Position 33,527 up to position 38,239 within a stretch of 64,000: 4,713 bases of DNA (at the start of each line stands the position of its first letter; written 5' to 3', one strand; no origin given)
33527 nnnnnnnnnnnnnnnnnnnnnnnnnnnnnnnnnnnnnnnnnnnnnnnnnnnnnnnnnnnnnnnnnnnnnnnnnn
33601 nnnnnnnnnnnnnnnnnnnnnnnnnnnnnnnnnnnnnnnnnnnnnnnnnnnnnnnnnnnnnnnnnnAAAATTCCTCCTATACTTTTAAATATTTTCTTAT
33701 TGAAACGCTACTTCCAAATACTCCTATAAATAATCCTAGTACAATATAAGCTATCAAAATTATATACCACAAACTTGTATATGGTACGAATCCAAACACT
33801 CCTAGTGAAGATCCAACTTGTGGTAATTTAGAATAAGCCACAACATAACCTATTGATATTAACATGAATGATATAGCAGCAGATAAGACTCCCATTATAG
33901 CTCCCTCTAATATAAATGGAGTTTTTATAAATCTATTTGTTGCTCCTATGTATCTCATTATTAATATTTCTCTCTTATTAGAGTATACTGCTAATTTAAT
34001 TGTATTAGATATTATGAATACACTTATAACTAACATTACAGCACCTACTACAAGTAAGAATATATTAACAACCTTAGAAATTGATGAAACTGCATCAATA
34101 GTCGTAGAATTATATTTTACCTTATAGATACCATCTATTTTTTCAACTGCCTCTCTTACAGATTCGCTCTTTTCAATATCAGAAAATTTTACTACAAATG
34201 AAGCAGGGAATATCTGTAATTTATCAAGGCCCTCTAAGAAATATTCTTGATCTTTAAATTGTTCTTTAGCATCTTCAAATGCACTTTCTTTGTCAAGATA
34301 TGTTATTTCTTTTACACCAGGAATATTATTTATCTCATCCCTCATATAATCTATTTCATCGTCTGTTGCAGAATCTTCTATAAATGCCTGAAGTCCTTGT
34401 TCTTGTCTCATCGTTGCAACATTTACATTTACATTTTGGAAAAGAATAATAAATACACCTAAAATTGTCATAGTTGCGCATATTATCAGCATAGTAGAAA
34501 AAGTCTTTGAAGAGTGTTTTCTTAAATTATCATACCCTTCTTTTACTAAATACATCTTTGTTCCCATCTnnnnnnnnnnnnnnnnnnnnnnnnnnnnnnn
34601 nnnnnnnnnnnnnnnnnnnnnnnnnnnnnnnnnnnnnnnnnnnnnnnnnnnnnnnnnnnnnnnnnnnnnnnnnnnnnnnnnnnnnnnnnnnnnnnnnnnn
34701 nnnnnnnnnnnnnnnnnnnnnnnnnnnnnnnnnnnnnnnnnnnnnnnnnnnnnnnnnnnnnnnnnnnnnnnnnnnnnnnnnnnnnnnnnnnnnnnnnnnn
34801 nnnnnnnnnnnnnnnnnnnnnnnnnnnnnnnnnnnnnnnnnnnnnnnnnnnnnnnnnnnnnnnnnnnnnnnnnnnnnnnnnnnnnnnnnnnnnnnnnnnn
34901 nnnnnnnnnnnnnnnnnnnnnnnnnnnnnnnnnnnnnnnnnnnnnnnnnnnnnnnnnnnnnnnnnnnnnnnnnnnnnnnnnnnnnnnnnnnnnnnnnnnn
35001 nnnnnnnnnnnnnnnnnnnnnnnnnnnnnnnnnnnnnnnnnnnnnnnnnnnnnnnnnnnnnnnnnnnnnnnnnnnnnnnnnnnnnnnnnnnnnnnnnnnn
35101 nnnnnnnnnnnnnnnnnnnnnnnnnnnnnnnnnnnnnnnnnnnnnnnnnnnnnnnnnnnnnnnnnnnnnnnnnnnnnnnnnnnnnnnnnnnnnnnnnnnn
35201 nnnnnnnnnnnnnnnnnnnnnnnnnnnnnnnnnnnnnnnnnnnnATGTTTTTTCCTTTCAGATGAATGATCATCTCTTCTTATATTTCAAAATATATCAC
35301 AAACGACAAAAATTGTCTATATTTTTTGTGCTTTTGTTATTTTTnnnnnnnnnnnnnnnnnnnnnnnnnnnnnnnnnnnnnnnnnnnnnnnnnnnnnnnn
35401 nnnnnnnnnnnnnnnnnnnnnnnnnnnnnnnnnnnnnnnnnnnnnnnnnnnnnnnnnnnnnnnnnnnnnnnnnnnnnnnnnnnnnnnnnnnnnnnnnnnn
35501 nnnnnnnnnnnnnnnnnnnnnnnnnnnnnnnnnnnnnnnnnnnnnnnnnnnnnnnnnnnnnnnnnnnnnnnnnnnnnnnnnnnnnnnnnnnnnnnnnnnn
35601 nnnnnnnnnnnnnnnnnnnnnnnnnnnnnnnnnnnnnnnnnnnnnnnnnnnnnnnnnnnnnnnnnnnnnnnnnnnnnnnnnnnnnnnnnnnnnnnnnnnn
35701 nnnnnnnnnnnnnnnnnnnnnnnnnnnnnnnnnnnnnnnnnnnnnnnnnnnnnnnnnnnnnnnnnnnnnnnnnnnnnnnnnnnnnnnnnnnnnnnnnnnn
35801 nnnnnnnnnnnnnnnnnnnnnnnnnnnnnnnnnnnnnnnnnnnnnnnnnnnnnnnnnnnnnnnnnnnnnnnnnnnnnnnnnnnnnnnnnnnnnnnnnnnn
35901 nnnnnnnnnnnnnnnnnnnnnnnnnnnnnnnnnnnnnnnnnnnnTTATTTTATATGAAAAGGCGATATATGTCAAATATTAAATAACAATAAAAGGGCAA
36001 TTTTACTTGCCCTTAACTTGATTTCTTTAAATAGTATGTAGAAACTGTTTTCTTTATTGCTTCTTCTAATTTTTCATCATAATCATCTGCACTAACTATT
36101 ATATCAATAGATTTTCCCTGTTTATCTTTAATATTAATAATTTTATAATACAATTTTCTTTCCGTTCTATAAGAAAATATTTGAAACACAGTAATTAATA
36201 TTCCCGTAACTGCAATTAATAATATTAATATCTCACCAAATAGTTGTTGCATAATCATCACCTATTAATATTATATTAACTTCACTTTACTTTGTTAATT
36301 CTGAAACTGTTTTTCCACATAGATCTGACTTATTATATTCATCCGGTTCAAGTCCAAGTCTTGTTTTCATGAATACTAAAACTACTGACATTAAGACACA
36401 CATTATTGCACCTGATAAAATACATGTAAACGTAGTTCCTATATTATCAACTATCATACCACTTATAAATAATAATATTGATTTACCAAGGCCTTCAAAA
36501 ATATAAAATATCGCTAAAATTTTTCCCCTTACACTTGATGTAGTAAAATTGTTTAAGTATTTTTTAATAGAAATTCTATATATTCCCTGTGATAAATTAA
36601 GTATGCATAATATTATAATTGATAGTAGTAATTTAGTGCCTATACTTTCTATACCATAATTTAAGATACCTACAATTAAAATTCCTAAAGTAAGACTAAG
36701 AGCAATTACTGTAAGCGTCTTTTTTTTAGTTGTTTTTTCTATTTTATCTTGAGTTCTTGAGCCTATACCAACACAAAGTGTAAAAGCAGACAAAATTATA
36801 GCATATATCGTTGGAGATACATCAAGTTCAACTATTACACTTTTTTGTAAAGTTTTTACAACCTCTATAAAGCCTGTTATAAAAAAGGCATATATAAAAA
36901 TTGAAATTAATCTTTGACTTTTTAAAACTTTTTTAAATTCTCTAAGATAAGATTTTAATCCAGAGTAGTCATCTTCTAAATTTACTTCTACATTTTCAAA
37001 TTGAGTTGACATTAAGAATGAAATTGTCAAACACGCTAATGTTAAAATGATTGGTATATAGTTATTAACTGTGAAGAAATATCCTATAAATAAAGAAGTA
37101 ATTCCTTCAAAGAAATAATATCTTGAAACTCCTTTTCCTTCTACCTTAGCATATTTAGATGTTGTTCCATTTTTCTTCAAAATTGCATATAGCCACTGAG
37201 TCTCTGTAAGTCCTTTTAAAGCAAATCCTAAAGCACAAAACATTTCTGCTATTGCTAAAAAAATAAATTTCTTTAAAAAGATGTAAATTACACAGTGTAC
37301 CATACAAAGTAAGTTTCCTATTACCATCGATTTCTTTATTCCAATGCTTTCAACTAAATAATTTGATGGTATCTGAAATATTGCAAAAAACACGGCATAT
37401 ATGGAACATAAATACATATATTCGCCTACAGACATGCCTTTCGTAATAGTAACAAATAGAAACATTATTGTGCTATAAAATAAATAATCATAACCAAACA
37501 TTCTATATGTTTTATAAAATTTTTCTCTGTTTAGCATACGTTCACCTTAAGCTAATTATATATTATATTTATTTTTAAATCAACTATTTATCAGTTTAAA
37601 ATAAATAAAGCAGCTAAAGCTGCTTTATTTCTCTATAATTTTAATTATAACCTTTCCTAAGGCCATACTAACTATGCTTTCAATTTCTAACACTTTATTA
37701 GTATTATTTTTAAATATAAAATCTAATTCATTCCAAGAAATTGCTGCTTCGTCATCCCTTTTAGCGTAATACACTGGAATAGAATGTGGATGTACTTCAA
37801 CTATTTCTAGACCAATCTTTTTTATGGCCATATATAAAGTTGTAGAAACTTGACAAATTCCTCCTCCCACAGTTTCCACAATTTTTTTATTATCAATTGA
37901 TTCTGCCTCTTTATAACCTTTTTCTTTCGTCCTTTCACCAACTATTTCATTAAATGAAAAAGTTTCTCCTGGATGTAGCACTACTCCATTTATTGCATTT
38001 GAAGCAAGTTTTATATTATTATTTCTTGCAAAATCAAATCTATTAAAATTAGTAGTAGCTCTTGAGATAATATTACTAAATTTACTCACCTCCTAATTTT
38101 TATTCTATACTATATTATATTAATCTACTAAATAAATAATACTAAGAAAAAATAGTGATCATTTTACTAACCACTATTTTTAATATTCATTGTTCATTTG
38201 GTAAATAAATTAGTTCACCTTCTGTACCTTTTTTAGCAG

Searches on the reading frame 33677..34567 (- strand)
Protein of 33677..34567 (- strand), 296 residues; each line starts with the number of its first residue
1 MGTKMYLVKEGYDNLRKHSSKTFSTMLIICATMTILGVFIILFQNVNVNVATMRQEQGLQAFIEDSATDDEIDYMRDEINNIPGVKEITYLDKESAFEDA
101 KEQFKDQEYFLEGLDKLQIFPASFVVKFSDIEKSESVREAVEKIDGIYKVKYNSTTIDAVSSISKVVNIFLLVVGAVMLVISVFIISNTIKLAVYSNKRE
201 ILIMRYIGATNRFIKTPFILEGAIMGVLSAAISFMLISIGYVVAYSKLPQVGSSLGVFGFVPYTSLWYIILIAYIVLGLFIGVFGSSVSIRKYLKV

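Call 84: search_protein_families(library=pfam, proteins=[window:33677-34567:-], max_evalue=0.0001)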
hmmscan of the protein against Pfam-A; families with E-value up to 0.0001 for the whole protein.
window:33677-34567:- (296 aa): 2 families
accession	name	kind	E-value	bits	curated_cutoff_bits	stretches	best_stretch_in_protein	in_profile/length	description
PF18075.7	FtsX_ECD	-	2.2e-20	73.5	23.5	1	60-150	4-96/96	FtsX extracellular domain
PF02687.27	FtsX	-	1e-10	42.2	25.5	1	173-294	2-116/120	FtsX-like permease C-terminal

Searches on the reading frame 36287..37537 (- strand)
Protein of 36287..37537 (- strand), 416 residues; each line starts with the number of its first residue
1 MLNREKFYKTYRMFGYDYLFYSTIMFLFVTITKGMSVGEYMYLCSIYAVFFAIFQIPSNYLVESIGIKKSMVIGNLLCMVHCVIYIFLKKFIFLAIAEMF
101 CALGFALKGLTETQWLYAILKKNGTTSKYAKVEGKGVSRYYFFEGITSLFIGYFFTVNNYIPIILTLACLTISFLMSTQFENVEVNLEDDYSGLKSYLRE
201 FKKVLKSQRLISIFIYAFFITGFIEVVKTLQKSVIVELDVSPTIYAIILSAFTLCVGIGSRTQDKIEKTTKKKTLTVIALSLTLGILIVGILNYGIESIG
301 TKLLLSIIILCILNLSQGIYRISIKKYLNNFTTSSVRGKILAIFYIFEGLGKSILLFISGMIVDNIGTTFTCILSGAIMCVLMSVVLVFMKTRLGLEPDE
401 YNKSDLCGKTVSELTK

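Call 65: search_protein_families(library=pfam, proteins=[window:36287-37537:-], max_evalue=0.00001)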
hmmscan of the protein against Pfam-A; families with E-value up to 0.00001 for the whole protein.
window:36287-37537:- (416 aa): 1 family
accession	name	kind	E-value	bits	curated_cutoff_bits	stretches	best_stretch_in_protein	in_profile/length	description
PF07690.21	MFS_1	-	2.1e-16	60.2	33.4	2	18-320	9-311/347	Major Facilitator Superfamily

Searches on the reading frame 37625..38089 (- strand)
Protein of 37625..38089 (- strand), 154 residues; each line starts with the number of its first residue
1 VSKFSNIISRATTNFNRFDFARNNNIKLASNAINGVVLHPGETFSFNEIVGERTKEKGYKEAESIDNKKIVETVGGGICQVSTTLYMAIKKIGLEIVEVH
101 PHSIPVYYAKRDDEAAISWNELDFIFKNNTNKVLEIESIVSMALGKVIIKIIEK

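Call 84: search_protein_families(library=pfam, proteins=[window:37625-38089:-], max_evalue=0.0001)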
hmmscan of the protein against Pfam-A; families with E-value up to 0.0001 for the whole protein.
window:37625-38089:- (154 aa): 1 family
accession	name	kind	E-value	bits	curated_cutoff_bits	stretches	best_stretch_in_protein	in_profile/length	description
PF04294.18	VanW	-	1.4e-46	157.7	27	1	22-142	2-122/130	VanW like protein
